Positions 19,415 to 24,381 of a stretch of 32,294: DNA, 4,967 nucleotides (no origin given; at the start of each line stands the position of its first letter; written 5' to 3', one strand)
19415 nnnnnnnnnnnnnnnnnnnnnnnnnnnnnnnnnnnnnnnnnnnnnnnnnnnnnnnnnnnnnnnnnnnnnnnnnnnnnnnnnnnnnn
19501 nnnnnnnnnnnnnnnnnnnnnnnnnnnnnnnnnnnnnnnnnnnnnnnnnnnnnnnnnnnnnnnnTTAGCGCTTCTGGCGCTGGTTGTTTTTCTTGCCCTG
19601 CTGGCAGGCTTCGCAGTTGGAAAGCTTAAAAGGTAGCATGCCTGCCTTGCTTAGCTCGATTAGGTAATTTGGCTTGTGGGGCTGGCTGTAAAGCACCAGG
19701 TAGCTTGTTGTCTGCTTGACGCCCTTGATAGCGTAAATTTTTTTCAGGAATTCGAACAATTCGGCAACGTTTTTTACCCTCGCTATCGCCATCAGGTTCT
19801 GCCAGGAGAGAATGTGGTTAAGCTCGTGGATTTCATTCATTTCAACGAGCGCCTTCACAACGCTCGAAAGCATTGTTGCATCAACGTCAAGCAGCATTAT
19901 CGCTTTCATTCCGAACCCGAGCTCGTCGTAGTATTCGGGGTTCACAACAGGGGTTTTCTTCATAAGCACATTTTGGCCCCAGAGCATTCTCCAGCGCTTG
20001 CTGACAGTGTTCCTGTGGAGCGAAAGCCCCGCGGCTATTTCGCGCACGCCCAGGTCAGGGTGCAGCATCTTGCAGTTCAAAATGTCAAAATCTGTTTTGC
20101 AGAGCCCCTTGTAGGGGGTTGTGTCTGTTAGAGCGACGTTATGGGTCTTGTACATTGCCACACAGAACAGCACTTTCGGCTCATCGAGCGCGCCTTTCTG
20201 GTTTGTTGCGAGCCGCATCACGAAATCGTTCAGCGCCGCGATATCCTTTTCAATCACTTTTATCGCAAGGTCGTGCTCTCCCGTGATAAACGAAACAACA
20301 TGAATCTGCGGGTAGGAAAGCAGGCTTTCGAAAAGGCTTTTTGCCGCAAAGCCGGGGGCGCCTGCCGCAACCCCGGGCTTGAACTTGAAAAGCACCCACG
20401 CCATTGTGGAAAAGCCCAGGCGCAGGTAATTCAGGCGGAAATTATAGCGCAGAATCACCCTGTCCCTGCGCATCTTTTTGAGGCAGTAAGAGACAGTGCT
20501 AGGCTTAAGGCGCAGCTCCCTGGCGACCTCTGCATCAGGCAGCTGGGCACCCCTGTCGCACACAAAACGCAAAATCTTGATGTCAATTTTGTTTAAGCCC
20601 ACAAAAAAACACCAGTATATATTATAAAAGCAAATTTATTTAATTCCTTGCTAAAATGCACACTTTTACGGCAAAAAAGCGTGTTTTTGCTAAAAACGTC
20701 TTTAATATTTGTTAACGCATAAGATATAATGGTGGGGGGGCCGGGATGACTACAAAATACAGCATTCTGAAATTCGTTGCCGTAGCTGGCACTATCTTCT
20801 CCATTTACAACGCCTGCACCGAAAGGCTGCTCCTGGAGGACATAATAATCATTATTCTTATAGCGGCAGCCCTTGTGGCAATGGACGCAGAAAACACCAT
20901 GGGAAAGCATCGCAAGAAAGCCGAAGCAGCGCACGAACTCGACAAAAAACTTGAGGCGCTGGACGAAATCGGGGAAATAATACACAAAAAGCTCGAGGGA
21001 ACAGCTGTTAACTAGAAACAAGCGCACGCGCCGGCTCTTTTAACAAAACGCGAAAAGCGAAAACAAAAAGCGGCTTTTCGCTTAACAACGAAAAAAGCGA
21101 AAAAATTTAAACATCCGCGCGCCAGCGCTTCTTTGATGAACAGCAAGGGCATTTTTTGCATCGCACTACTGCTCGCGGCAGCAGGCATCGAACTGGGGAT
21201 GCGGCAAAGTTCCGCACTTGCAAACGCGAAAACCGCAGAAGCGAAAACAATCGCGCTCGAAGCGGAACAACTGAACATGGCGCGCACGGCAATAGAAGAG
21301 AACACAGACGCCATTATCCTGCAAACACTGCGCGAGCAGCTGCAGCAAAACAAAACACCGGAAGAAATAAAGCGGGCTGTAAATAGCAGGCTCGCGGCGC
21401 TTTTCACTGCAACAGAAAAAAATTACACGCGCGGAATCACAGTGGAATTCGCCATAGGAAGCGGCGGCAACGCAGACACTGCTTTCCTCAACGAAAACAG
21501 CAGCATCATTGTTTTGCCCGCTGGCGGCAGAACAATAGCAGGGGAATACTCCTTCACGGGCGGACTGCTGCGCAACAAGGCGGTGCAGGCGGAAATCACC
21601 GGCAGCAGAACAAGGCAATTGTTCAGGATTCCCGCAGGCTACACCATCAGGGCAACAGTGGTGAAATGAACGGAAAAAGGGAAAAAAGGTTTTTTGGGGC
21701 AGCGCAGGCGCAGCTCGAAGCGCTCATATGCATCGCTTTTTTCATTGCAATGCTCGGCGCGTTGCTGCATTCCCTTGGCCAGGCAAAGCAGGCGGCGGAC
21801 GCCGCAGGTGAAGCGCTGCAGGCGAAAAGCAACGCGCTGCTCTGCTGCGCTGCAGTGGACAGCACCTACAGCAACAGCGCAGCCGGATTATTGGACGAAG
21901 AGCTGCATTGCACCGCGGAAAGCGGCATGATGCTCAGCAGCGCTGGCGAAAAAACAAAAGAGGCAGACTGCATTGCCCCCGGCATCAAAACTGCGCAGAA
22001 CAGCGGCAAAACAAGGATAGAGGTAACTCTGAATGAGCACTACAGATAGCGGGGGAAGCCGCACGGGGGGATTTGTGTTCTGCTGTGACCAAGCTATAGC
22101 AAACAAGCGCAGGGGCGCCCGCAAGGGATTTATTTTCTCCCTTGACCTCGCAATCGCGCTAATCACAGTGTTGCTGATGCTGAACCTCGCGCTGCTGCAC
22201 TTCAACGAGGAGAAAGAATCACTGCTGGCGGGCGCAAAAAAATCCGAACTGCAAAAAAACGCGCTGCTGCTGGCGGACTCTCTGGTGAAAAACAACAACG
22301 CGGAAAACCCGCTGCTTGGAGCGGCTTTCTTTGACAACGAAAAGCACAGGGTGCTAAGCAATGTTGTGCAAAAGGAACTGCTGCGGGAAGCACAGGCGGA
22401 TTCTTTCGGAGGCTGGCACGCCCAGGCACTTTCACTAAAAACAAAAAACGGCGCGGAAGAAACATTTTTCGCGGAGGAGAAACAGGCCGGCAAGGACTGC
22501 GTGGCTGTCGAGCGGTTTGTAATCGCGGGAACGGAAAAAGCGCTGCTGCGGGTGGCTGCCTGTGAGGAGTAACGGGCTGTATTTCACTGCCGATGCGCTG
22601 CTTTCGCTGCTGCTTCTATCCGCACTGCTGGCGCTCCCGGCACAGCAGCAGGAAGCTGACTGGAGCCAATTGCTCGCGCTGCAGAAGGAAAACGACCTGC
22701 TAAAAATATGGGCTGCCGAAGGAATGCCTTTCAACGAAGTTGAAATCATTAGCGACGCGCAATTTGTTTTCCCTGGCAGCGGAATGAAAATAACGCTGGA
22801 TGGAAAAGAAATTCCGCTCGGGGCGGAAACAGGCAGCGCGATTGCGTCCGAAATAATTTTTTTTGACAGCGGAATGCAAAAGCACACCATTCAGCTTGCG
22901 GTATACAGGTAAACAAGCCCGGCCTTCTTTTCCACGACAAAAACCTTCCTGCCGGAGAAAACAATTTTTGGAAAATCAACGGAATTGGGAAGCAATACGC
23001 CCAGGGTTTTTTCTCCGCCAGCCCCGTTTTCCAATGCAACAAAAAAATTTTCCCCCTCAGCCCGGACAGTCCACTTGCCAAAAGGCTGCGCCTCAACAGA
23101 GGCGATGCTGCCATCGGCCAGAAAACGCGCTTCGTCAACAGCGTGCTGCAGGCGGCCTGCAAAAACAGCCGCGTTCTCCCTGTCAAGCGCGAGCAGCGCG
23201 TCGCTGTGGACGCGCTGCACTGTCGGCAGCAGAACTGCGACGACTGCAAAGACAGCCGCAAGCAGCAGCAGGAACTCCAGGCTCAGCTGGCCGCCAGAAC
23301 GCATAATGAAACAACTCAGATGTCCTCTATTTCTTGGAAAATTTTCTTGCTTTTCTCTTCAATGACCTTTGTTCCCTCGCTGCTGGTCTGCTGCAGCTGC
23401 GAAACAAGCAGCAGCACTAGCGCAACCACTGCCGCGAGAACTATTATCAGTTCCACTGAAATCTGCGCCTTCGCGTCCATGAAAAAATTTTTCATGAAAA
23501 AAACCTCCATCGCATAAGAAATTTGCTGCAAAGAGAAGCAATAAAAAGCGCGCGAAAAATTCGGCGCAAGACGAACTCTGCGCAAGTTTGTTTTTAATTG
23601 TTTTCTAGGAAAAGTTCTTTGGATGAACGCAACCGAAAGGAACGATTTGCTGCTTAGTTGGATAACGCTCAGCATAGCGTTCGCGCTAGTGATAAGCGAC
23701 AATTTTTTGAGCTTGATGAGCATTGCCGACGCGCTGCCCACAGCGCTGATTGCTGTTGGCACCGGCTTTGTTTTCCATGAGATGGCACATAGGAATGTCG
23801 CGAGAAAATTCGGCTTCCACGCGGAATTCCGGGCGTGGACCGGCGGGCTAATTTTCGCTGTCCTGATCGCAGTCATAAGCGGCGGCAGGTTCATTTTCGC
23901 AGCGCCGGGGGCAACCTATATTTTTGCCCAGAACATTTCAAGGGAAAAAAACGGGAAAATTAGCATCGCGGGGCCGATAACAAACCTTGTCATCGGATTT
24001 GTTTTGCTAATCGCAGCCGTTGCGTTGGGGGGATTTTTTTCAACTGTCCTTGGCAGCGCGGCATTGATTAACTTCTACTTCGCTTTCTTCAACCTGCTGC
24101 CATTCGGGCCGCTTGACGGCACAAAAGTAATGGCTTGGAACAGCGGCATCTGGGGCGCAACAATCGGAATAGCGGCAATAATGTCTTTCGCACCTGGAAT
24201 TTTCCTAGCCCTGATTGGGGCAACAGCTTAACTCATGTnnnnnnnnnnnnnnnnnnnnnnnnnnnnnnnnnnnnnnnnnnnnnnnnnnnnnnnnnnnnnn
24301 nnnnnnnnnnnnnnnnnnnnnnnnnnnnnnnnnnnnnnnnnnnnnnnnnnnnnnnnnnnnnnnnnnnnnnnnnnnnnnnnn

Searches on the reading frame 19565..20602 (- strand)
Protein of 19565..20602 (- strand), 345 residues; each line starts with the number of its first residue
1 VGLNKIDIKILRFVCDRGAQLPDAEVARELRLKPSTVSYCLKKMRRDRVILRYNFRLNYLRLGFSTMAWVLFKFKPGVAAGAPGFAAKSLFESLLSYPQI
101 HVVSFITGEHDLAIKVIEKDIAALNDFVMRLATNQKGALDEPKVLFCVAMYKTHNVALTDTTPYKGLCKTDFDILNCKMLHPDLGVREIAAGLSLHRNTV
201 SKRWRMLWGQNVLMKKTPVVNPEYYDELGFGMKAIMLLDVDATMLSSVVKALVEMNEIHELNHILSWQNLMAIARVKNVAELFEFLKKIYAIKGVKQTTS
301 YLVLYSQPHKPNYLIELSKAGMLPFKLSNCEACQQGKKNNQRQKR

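Call 72: search_protein_families(library=pfam, proteins=[window:19565-20602:-], max_evalue=0.001)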
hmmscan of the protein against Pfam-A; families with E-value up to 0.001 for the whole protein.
window:19565-20602:- (345 aa): 8 families
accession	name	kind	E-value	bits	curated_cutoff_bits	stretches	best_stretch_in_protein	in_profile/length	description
PF01037.27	AsnC_trans_reg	-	1.3e-15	57.5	25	2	239-304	4-71/73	Lrp/AsnC ligand binding domain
PF13412.12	HTH_24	-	7.1e-11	42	21.9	1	3-50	1-47/48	Winged helix-turn-helix DNA-binding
PF13404.12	HTH_AsnC-type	-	2.9e-07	30.6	27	0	3-45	1-42/42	AsnC-type helix-turn-helix domain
PF12840.13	HTH_20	-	5.3e-05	23.5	27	0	10-46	9-44/51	Helix-turn-helix domain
PF12802.13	MarR_2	-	0.00012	22.6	27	0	2-48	2-48/61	MarR family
PF09339.16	HTH_IclR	-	0.00018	21.7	22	0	181-201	15-36/52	IclR helix-turn-helix domain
PF13463.12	HTH_27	-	0.0002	22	22.2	0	3-50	1-48/68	Winged helix DNA-binding domain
PF13936.12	HTH_38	-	0.00086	19.4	27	0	24-42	24-42/44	Helix-turn-helix domain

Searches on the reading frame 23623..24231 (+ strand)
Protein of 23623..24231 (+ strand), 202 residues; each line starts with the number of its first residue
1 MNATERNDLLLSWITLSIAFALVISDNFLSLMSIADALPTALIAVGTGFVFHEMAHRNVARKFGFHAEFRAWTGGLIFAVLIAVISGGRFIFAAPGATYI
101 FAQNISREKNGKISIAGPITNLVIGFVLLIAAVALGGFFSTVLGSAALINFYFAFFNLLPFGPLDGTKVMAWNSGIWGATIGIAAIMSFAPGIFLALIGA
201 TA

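Call 73: search_protein_families(library=pfam, proteins=[window:23623-24231:+], max_evalue=0.001)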
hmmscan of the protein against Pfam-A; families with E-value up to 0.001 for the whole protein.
window:23623-24231:+ (202 aa): 1 family
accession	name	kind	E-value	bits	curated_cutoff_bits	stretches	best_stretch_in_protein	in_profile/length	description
PF02163.28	Peptidase_M50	-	1.8e-12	47.5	27.2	2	41-136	2-104/221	Peptidase family M50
